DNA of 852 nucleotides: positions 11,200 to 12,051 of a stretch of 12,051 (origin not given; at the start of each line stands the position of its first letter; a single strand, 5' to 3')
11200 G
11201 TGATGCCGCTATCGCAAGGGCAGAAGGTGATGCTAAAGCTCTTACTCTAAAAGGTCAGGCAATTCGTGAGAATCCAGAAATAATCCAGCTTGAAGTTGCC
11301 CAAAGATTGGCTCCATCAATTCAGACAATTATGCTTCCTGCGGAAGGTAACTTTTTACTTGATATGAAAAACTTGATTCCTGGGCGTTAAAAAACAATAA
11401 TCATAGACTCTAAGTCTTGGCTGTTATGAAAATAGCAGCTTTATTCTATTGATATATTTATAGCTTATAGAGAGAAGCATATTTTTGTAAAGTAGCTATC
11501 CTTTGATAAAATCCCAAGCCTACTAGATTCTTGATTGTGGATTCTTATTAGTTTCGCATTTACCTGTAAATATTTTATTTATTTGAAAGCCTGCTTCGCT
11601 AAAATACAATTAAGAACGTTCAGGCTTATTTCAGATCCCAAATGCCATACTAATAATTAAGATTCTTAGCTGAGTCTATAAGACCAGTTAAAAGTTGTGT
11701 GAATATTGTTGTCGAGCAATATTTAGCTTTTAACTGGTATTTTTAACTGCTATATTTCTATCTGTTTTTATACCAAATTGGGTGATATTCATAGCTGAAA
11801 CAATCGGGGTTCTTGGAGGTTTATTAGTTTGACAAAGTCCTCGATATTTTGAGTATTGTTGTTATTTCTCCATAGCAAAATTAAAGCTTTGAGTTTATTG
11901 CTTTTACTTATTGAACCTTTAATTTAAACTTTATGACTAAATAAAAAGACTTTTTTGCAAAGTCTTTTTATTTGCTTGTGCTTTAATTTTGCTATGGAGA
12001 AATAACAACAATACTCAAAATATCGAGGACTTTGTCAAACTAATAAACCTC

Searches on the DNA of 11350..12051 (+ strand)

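Call 30: search_rna_families(source=window, start=11350, end=12051, threshold=evalue, max_evalue=10)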
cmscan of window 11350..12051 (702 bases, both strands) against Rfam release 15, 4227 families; matches with E-value up to 10: 19.
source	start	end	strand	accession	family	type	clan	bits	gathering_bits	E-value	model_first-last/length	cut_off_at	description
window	11810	12051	-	RF04097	MIR2630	Gene; miRNA;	-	65.4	144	1.4e-12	6-229/229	5'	MIR2630 microRNA precursor family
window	11809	12051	+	RF04097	MIR2630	Gene; miRNA;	-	64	144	3.1e-12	1-221/229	3'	MIR2630 microRNA precursor family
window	11797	12051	+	RF00885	MIR821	Gene; miRNA;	-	59.5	249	3.8e-10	1-256/275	3'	MIR821 microRNA precursor family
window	11787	12051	-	RF00885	MIR821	Gene; miRNA;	-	58.3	249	7e-10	30-275/275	5'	MIR821 microRNA precursor family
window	11835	12032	+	RF04205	MIR2606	Gene; miRNA;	-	50.7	139.7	9e-07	1-165/165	no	MIR2606 microRNA precursor family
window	11831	12036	+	RF04099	MIR837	Gene; miRNA;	-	48.7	117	5.9e-09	1-122/122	no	MIR837 microRNA precursor family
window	11835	12032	-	RF04205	MIR2606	Gene; miRNA;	-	45.7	139.7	1e-05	1-165/165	no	MIR2606 microRNA precursor family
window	11832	12035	+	RF04223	MIR2619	Gene; miRNA;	-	40.7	113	5.1e-08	1-202/202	no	MIR2619 microRNA precursor family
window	11804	12051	+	RF04127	MIR8007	Gene; miRNA;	-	38.8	195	1.1e-05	1-212/226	3'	MIR8007 microRNA precursor family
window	11778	12051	-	RF04207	MIR5048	Gene; miRNA;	-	28.7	160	0.00014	42-356/356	5'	MIR5048 microRNA precursor family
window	11940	12039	-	RF01859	Phe_leader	Cis-reg; leader;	-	20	55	1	1-125/125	no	Phenylalanine leader peptide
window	11939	12009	-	RF02495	ohsC_RNA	Gene; antitoxin;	-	18.6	50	4.3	1-77/77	no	Oppression of Hydrophobic ORF by sRNA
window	11566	11605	+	RF02485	GlsR22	Gene; snRNA; snoRNA; HACA-box;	-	17.7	100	1.4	1-150/150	no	Small nucleolar RNA GlsR22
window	11941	11973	+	RF03697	mir-722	Gene; miRNA;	-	16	81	6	1-67/67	no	mir-722 microRNA precursor family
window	11658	11757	+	RF02412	snoR144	Gene; snRNA; snoRNA; HACA-box;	-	15.6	100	3.4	1-145/145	no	Small nucleolar RNA snoR144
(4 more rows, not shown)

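Call 54: search_dna_similar(query=window:11786-12051:+, collection=plasmids, mode=distant, max_evalue=0.01, max_rows=10)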
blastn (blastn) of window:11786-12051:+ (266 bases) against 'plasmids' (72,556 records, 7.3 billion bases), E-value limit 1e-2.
No match.

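Call 55: search_dna_similar(query=window:11786-12051:+, collection=phages, mode=distant, max_evalue=0.01, max_rows=10)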
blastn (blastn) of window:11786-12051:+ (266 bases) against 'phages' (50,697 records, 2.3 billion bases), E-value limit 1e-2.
No match.

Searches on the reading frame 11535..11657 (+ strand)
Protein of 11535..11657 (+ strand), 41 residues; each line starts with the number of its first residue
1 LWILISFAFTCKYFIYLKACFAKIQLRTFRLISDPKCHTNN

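Call 70: find_encoding_contigs(protein=window:11535-11657:+, flank=10000, max_places=6)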
Protein seq(41 aa) (41 aa): no gene with exactly this product is on record in the collection.
